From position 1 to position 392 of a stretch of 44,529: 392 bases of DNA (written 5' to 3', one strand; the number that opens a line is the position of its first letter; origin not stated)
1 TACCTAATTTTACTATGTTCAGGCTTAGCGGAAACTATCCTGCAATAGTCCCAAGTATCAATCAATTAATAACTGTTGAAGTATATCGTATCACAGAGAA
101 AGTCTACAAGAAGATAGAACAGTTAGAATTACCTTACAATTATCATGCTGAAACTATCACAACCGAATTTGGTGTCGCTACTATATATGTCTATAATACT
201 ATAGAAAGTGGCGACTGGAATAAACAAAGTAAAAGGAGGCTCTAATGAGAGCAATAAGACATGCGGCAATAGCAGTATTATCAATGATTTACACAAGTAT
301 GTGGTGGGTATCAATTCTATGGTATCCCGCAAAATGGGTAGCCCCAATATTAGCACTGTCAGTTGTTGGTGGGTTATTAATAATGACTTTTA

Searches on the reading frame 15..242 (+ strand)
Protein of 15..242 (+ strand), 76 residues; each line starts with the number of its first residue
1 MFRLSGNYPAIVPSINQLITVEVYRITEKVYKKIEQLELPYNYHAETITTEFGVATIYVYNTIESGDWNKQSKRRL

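Call 25: search_protein_families(library=pfam, alignment_id=A1, max_evalue=0.01)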
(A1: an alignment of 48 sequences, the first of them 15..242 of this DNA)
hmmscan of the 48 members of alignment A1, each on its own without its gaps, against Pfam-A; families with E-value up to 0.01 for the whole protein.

A. member 1, window:15-242:+ (76 aa): 1 family
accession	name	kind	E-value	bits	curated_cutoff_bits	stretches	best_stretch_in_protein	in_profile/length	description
PF06094.17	GGACT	-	9.2e-09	36.3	22.8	1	2-69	37-119/120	Gamma-glutamyl cyclotransferase, AIG2-like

B. families by the number of members that match (of 48 scanned): 27 families (the first 25 are shown)
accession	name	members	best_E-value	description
PF03796.21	DnaB_C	1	3.5e-47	DnaB-like helicase C terminal domain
PF00772.26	DnaB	1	5.8e-16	DnaB-like helicase N terminal domain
PF01555.25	N6_N4_Mtase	1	1.1e-15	DNA methylase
PF06745.19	ATPase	1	1.2e-10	KaiC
PF00145.23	DNA_methylase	1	3.6e-09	C-5 cytosine-specific DNA methylase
PF06094.17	GGACT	1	9.2e-09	Gamma-glutamyl cyclotransferase, AIG2-like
PF11753.13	DUF3310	1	6.8e-07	Protein of unknwon function (DUF3310)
PF13230.11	GATase_4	1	2.4e-06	Glutamine amidotransferases class-II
PF01656.29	CbiA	1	7.3e-06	CobQ/CobB/MinD/ParA nucleotide binding domain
PF13481.12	AAA_25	1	3.8e-05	AAA domain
PF25199.1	nSTAND_NTPase5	1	0.0001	Novel STAND NTPase 5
PF13614.12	AAA_31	1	0.00014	AAA domain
PF02137.24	A_deamin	1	0.00056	Adenosine-deaminase (editase) domain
PF20720.3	nSTAND3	1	0.00064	Novel STAND NTPase 3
PF08279.18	HTH_11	1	0.00067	HTH domain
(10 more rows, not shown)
